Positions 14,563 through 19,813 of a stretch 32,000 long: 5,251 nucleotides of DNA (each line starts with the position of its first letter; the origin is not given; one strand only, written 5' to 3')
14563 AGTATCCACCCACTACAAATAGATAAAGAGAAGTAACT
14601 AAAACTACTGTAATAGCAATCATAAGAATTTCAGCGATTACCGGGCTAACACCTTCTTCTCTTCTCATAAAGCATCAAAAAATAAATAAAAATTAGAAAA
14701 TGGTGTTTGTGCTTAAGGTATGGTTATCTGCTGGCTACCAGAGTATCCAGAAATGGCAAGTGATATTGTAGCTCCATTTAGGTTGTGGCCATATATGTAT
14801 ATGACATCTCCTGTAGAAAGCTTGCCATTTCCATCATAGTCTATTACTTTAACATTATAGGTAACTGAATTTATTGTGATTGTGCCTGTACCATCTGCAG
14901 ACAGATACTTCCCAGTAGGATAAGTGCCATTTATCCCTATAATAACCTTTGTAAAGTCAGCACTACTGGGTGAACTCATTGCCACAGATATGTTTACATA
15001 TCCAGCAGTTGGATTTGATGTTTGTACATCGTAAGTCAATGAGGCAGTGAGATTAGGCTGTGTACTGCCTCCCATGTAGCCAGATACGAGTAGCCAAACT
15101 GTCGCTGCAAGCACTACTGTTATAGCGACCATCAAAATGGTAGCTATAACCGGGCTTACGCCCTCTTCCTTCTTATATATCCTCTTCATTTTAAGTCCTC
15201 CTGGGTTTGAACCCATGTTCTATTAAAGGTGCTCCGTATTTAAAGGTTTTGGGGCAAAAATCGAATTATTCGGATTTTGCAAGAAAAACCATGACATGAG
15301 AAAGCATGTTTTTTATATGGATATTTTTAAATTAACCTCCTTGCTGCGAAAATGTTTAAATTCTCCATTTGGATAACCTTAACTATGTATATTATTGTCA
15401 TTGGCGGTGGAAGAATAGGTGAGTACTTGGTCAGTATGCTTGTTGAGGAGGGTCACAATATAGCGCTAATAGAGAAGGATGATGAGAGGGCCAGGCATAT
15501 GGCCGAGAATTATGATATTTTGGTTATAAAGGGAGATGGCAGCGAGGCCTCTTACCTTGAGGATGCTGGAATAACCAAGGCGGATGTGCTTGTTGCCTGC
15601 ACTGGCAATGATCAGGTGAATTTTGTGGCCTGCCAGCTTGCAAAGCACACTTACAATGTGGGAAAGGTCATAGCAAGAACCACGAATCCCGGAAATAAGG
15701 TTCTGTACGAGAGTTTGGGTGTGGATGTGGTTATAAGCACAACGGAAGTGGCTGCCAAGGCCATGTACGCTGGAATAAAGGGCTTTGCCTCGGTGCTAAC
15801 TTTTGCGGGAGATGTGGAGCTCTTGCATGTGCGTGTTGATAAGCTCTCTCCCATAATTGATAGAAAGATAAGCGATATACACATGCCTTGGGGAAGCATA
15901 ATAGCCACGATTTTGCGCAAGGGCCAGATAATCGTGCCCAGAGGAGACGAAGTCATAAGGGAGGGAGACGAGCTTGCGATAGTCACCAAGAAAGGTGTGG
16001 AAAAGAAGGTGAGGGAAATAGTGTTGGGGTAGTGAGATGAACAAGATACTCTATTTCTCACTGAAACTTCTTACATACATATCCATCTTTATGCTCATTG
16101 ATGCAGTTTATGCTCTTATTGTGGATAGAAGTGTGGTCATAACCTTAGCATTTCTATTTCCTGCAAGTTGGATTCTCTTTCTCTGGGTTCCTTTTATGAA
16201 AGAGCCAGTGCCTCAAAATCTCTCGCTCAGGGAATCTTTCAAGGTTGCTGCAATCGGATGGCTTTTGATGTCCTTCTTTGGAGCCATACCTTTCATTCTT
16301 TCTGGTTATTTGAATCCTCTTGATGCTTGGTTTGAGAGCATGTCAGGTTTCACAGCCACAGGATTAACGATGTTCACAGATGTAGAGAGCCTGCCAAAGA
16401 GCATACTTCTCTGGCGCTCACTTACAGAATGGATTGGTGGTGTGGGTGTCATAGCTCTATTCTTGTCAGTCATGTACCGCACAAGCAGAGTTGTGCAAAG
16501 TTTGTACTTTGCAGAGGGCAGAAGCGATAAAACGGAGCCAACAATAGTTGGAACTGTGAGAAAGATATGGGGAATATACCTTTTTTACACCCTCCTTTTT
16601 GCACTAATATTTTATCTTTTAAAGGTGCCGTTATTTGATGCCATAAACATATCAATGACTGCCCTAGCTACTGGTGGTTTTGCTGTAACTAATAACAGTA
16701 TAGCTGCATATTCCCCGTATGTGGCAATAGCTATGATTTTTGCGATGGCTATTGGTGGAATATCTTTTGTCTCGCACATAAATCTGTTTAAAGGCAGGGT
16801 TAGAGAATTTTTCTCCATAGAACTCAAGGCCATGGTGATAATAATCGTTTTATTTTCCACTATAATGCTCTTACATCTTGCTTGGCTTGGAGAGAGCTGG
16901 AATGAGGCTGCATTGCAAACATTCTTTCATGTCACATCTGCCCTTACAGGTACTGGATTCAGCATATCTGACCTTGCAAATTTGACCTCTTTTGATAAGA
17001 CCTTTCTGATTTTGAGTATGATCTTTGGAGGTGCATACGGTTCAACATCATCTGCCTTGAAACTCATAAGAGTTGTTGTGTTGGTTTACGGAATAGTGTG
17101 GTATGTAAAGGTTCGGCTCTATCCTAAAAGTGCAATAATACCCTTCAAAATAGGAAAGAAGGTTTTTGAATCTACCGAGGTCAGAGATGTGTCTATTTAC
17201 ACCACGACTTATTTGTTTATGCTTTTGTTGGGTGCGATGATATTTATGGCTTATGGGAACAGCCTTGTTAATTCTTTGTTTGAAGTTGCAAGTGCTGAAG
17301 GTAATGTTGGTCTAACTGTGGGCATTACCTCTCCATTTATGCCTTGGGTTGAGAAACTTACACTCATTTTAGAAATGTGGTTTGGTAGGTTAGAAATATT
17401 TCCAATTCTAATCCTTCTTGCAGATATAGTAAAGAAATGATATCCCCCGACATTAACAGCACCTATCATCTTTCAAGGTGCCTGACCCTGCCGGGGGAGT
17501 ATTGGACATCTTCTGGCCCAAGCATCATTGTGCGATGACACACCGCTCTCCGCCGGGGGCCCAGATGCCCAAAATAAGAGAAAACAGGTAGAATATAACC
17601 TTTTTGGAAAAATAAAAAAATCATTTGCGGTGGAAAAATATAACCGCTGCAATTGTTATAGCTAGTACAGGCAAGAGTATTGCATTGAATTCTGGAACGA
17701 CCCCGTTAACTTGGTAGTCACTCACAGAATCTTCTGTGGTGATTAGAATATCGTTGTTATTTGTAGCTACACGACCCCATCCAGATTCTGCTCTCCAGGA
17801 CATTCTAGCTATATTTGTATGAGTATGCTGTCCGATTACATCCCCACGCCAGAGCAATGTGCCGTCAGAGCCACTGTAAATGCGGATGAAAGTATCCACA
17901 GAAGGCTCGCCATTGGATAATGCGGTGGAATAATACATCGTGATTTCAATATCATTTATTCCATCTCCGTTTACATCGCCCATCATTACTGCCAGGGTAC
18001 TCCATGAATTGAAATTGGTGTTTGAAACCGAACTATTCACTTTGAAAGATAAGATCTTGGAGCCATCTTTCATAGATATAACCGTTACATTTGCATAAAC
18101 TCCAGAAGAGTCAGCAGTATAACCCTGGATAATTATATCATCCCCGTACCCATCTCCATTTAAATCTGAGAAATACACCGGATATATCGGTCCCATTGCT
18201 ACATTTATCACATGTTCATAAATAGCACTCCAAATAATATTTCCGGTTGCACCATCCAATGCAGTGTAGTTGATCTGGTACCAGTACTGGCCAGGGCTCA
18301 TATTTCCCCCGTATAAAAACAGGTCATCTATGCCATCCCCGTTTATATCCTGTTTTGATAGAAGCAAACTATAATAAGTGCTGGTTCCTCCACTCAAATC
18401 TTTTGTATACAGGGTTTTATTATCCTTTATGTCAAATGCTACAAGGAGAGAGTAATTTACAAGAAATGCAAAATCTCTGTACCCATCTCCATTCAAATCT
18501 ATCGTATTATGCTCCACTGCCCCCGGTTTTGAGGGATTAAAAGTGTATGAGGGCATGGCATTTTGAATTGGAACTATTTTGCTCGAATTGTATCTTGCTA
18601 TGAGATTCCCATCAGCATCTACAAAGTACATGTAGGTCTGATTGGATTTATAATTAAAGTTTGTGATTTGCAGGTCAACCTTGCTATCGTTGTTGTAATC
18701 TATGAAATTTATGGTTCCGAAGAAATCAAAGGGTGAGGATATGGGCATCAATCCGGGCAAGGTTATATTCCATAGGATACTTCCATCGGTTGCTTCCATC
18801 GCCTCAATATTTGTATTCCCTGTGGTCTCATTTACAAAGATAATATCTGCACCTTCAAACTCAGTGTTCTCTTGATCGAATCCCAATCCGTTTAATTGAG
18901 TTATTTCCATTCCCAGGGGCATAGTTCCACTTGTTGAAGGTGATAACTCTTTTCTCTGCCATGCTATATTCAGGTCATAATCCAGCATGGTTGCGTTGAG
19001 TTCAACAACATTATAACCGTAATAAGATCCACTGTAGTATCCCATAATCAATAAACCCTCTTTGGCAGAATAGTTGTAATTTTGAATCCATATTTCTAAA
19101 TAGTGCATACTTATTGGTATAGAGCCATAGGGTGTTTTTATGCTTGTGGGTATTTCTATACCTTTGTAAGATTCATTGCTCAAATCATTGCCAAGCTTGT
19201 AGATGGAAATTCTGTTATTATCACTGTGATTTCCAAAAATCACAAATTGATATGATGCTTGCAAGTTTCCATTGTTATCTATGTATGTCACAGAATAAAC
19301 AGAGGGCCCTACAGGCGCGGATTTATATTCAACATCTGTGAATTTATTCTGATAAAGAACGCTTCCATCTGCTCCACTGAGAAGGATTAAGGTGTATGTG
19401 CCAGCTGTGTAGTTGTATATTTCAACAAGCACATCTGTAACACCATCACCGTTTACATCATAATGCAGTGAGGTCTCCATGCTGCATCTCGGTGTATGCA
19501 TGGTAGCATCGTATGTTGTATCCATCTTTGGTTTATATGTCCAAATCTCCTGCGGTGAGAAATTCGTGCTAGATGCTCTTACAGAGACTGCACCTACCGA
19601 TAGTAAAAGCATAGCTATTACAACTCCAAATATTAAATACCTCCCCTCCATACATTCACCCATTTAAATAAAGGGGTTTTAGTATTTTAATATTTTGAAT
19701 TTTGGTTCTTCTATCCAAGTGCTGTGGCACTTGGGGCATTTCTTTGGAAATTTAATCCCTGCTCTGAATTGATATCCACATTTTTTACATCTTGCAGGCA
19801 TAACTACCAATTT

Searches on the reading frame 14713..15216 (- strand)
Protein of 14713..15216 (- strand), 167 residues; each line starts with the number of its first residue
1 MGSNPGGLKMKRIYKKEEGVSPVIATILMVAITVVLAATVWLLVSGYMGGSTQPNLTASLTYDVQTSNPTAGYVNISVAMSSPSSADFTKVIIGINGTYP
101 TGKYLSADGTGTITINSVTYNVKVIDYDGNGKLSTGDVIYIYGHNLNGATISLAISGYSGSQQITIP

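Call 82: search_protein_families(library=pfam, proteins=[window:14713-15216:-], max_evalue=0.00001)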
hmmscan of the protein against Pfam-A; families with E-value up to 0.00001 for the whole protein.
window:14713-15216:- (167 aa): 1 family
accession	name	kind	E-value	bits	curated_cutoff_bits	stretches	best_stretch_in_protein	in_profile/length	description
PF07790.16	Pilin_N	-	1.8e-10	41.9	25.2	1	18-77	1-55/78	Archaeal Type IV pilin, N-terminal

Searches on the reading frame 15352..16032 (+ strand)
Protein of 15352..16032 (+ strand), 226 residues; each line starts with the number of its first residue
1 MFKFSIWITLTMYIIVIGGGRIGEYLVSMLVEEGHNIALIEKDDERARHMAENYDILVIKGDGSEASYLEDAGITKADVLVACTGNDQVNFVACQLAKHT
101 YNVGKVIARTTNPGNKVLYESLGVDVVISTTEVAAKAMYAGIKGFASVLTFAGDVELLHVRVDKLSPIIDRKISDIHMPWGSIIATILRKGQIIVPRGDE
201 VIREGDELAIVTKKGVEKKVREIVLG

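Call 82: search_protein_families(library=pfam, proteins=[window:15352-16032:+], max_evalue=0.00001)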
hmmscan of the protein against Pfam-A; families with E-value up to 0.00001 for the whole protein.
window:15352-16032:+ (226 aa): 4 families
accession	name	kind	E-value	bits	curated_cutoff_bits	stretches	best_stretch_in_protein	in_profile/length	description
PF02254.24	TrkA_N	-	1.8e-29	102.8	23.8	1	14-129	1-115/116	TrkA-N domain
PF02080.26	TrkA_C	-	8.3e-13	48.5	27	1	160-223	4-69/71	TrkA-C domain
PF03807.23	F420_oxidored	-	7e-08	33.4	21.6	1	14-105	2-86/94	NADP oxidoreductase coenzyme F420-dependent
PF13241.12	NAD_binding_7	-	5e-06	27.5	22.1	0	14-99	10-84/104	Putative NAD(P)-binding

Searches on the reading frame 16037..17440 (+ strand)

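Call 82: search_protein_families(library=pfam, proteins=[window:16037-17440:+], max_evalue=0.00001)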
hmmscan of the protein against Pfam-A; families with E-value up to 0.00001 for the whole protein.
window:16037-17440:+ (467 aa): 1 family
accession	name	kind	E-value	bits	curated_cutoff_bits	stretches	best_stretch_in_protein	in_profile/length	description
PF02386.22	TrkH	-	2.8e-56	191.5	27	1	60-462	28-491/502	Cation transport protein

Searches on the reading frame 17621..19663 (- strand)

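Call 82: search_protein_families(library=pfam, proteins=[window:17621-19663:-], max_evalue=0.00001)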
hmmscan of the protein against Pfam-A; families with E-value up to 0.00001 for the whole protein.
window:17621-19663:- (680 aa): 3 families
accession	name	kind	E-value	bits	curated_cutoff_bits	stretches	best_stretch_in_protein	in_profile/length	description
PF23727.1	Beta-prop_FAM234A_B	-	1.8e-11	43.7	26.4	0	465-541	101-171/467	FAM234A/B beta-propeller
PF01839.29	FG-GAP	-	1.9e-09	37.6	22.1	0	558-572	4-18/37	FG-GAP repeat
PF13517.12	FG-GAP_3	-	6.8e-09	36.6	26.9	0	389-449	1-60/61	FG-GAP-like repeat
